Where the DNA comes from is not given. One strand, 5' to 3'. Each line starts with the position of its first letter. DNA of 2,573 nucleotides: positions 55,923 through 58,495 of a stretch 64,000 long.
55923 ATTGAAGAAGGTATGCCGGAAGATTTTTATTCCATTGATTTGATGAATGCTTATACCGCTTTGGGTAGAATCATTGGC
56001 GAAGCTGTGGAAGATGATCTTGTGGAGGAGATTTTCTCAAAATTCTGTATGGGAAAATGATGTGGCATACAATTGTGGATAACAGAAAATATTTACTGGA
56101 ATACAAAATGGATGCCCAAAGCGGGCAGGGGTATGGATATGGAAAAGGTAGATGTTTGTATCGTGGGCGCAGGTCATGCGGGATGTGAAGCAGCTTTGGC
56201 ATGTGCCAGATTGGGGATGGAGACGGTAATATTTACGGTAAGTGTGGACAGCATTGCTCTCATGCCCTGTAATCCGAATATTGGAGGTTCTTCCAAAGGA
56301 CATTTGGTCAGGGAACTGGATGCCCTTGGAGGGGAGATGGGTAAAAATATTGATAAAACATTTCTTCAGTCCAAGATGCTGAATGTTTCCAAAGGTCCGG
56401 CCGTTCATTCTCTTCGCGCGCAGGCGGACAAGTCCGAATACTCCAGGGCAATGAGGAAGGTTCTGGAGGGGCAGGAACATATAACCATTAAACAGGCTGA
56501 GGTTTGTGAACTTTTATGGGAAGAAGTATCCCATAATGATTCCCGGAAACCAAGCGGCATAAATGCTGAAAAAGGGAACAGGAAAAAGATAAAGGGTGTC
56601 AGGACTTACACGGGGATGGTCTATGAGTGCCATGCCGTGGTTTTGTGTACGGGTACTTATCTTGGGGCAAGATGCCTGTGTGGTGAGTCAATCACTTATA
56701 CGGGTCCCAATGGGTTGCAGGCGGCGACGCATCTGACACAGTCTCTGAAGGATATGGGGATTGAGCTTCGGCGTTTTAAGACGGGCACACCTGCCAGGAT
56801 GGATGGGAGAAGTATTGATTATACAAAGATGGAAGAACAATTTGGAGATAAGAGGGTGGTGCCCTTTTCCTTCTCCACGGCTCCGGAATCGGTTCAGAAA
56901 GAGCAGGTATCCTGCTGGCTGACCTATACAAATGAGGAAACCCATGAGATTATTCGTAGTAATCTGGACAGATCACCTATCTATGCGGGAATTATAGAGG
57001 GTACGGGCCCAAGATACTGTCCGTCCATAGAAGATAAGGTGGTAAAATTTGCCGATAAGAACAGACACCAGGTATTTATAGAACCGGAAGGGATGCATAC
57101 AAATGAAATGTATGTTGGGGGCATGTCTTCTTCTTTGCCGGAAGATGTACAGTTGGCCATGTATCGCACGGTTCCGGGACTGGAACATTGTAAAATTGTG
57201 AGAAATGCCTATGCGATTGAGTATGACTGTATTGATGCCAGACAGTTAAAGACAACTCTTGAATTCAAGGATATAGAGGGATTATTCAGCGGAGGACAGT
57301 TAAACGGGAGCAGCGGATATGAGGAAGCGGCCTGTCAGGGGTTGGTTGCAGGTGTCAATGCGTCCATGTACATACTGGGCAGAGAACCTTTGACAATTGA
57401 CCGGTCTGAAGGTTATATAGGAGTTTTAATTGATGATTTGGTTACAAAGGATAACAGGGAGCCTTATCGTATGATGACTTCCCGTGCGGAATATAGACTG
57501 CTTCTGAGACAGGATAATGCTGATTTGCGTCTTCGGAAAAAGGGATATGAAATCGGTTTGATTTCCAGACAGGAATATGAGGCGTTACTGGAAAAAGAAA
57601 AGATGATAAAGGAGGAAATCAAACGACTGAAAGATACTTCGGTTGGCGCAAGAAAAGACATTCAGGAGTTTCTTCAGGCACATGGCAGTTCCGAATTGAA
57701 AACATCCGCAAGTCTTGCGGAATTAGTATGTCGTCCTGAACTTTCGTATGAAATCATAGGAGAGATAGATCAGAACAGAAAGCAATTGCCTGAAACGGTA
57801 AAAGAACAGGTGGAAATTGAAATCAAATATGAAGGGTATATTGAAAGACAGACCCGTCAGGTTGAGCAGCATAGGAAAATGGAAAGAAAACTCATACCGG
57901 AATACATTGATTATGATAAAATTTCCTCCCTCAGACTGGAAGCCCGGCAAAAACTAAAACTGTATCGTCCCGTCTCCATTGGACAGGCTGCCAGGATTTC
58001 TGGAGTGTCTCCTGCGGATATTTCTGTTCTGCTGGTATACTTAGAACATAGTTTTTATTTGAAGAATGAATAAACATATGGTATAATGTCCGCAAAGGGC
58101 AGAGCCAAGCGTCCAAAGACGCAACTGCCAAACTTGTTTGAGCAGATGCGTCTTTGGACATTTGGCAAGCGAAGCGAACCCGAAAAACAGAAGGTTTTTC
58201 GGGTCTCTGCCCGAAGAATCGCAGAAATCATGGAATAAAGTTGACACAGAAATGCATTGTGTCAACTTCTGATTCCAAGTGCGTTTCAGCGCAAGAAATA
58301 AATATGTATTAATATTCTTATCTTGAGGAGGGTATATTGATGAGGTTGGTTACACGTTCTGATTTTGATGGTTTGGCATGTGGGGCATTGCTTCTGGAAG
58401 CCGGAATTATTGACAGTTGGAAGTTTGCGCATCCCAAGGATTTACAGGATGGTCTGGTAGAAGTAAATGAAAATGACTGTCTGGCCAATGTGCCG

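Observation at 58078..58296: A ~150-nt multi-helix 'B' module plus an 'A' unit wedged between mnmG and a DHH gene in the conserved origin cluster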

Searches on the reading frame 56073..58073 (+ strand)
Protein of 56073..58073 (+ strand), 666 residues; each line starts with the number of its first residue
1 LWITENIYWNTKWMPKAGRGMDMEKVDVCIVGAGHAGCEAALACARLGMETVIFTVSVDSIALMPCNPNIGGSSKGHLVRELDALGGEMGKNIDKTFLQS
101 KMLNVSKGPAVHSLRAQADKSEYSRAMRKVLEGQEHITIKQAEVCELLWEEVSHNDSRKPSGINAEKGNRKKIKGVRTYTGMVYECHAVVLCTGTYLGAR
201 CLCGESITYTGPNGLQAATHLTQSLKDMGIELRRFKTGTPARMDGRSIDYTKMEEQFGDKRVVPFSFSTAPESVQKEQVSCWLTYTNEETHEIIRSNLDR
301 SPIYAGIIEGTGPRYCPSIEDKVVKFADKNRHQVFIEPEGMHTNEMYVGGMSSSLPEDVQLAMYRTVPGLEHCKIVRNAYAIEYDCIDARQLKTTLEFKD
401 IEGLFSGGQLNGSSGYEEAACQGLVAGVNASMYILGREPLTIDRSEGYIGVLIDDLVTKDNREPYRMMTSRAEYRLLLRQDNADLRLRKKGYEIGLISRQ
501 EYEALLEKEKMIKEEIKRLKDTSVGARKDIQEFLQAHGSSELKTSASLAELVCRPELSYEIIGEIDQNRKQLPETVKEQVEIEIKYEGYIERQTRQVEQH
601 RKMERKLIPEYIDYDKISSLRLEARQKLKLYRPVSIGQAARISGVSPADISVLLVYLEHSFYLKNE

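Call 32: search_protein_families(library=pfam, proteins=[window:56073-58073:+])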
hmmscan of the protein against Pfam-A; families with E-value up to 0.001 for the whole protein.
window:56073-58073:+ (666 aa): 6 families
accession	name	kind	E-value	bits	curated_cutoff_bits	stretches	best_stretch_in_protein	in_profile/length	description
PF01134.28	GIDA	-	3.9e-156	520.5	22.1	1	27-437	1-390/391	Glucose inhibited division protein A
PF21680.2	GIDA_C_1st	-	2.2e-25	89.6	24.7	1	500-593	2-95/96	tRNA modifying enzyme MnmG/GidA C-terminal helical domain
PF13932.14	SAM_GIDA_C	-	2.9e-24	85.1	27.1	1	598-654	1-57/57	tRNA modifying enzyme MnmG/GidA C-terminal helical bundle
PF12831.13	FAD_oxidored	-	0.00016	21.5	27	1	27-54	1-28/416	FAD dependent oxidoreductase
PF07992.20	Pyr_redox_2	-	0.0002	21.3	26.1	0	27-57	2-31/291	Pyridine nucleotide-disulphide oxidoreductase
PF01266.30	DAO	-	0.00054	20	27.9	0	27-53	1-27/353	FAD dependent oxidoreductase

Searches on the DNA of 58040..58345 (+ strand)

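Call 14: search_rna_families(source=window, start=58040, end=58345, threshold=evalue, max_evalue=10, show_alignments=2)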
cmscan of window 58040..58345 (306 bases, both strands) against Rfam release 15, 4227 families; matches with E-value up to 10: 13.
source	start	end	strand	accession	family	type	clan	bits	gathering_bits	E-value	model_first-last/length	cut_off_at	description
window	58107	58163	-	RF03701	mir-4041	Gene; miRNA;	-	30.9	74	0.00039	1-54/54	no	mir-4041 microRNA precursor family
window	58107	58163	+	RF03701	mir-4041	Gene; miRNA;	-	27.3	74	0.0035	1-54/54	no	mir-4041 microRNA precursor family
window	58166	58205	+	RF00173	Hairpin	Gene; ribozyme;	-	18.7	65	0.26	1-52/52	no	Hairpin ribozyme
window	58167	58323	-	RF02612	BSR1350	Gene; sRNA;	-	18.5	216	0.41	1-176/176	no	Brucella sRNA 1350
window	58238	58324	-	RF00351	snoR20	Gene; snRNA; snoRNA; CD-box;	-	17.7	43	7.4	1-90/90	no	Small nucleolar RNA R20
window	58230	58278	+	RF00962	mir-586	Gene; miRNA;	-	17.5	89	0.5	1-87/87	no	mir-586 microRNA precursor family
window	58054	58160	-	RF01089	PK-repBA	Cis-reg;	-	16.8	45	0.22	1-124/124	no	Pseudoknot of the regulatory region of the repBA gene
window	58096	58182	+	RF03850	mir-961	Gene; miRNA;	-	16.8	100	1.5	1-85/85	no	mir-961 microRNA precursor family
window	58109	58229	+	RF00438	SNORA33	Gene; snRNA; snoRNA; HACA-box;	-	16.6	74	3.6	1-130/130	no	Small nucleolar RNA SNORA33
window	58110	58161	-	RF03362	mir-9436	Gene; miRNA;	-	15.9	80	1.8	1-66/66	no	mir-9436 microRNA precursor family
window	58193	58220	+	RF02985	ftsZ-DE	Gene; sRNA;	-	11.9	72.2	9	35-64/69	no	ftsZ-DE RNA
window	58229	58345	-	RF01494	rliD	Gene; antisense;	-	8.6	50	4.6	206-327/327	5'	Listeria sRNA rliD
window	58040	58249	+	RF02267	Vax2os1_2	Gene; lncRNA;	-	7.2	55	0.37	266-466/466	5'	Vax2os1 conserved region 2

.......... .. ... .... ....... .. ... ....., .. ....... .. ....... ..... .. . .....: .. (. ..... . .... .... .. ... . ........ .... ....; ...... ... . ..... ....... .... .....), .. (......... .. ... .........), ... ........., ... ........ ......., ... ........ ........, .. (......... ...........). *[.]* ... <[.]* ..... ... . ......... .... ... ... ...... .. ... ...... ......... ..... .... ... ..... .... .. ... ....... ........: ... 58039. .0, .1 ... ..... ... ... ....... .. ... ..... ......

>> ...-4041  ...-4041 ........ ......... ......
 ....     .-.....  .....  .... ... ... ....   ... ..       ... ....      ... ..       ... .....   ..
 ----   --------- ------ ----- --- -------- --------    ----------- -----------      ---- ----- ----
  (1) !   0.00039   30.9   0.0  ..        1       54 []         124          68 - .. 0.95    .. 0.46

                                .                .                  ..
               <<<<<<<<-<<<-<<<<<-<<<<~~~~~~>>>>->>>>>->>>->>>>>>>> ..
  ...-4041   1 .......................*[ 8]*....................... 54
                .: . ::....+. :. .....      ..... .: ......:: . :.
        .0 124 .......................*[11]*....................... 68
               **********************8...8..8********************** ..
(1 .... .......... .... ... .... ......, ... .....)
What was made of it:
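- There is no Rfam match, so it could be a new RNA class (call 14). No ribozyme or riboswitch family scores above noise (call 14).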

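Call 49: build_rna_model(alignment_id=A2, structure=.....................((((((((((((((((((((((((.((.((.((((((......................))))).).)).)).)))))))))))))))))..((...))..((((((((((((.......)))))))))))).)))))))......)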
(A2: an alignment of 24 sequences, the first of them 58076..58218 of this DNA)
Model R1 built from alignment A2 (24 sequences, 167 columns); structure: as given.
model positions 143; base pairs 48; branch points 2; effective number of sequences 1; information 0.59 bits per position. Calibrated on 0.2 Mb of random sequence (short: E-values are rough).
structure used (alignment columns):
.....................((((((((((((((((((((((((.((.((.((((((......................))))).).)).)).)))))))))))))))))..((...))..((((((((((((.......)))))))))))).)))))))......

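Call 50: search_with_rna_model(model_id=R1, sources=[window, L001, L002, L003, L004, L005, L006, L007, L008, L009, L010, L011, L012, L013, L014, L015, L016, L017, L018, L019, L020, L021, L022, L023, L024, L025, L026, L027, L028, L029, L030, L031, L032, L033, L034, L035, L036, L037, L038, L039, L040, L041, L042, L043, L044, L077, L078, L080, L083, L087, L092, L095], max_evalue=1)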
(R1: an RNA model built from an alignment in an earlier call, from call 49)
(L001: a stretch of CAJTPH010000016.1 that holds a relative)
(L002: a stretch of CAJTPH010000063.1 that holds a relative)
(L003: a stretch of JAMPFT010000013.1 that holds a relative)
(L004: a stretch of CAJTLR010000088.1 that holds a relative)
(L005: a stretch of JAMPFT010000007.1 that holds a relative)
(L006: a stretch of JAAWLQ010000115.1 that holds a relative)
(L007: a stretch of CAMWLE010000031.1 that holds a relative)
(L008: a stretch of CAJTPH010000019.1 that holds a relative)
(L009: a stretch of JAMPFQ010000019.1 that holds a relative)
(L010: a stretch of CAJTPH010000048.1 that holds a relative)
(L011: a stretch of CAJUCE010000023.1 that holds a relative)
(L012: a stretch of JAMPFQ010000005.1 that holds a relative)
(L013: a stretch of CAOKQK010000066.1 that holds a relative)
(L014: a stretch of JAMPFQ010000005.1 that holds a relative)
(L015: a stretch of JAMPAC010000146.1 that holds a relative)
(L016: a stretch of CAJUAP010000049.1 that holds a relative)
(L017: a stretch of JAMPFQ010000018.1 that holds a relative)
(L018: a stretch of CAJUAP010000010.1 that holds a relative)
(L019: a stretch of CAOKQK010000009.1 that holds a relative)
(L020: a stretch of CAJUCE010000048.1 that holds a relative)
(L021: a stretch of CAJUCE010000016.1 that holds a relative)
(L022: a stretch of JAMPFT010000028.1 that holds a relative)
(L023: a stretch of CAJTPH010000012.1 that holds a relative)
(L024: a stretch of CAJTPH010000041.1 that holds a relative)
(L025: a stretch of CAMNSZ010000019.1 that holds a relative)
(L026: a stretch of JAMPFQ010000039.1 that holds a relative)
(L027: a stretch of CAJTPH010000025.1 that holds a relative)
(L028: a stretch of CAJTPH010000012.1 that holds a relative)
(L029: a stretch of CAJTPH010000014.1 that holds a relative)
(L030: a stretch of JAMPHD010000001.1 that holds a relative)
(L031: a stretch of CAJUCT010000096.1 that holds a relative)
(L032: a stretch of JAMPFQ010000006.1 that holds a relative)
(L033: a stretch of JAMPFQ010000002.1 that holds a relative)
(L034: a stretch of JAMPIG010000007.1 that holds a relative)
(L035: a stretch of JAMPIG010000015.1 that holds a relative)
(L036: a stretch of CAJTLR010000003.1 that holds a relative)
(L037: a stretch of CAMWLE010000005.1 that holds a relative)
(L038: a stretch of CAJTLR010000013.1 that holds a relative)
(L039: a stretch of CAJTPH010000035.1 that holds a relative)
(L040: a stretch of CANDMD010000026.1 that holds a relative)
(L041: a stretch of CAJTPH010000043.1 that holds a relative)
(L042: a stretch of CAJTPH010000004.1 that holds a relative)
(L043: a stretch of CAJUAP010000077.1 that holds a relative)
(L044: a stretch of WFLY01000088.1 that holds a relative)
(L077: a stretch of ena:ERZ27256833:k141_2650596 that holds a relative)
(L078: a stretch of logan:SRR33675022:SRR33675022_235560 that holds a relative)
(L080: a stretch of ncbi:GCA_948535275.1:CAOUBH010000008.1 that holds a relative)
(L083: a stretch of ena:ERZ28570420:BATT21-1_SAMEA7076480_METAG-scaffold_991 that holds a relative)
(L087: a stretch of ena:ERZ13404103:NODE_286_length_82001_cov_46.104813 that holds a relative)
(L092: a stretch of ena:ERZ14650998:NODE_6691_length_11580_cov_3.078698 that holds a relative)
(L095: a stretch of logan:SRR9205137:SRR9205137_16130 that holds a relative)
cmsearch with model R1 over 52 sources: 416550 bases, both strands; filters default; matches with E-value up to 1: 18.
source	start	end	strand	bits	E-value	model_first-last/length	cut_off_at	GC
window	58076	58218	+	156.1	2.7e-39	1-143/143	no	0.49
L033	1798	1940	-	155.8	3.2e-39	1-143/143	no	0.52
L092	1160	1302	+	155.6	3.6e-39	1-143/143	no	0.49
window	18701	18843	-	154.7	6.5e-39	1-143/143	no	0.5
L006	5291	5437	-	144.3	4.2e-36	1-143/143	no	0.59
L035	1297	1354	+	43.5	6e-09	1-58/143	3'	0.55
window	18753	18815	+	36.2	5.4e-07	29-91/143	no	0.48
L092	1188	1250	-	36.2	5.4e-07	29-91/143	no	0.48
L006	5347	5409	+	29.9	2.8e-05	29-91/143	no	0.56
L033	1850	1912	+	27.4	0.00013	29-91/143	no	0.54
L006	5240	5285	-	21.4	0.0053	1-143/143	no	0.54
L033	1812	1838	+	19.6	0.016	103-129/143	no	0.44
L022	4176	4332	-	16.2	0.13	1-143/143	no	0.57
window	58178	58204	-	15.4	0.22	103-129/143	no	0.44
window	18715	18741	+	15.4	0.22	103-129/143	no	0.44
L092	1262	1288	-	15.4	0.22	103-129/143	no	0.44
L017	4899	4957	-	14.5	0.38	1-143/143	no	0.46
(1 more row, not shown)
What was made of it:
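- On MITE: B copies are 49-59% G+C (call 50).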

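Call 55: search_dna_similar(query=window:58074-58300:+, collection=plasmids, mode=distant, max_evalue=0.001, max_rows=15)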
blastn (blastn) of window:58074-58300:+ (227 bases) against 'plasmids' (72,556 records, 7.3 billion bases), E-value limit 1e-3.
No match.

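Call 56: search_dna_similar(query=window:58074-58300:+, collection=phages, mode=distant, max_evalue=0.001, max_rows=15)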
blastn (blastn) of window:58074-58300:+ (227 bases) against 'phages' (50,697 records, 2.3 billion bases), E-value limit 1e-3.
No match.
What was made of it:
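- On MITE: No match in phages or plasmids (calls 55, 56).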
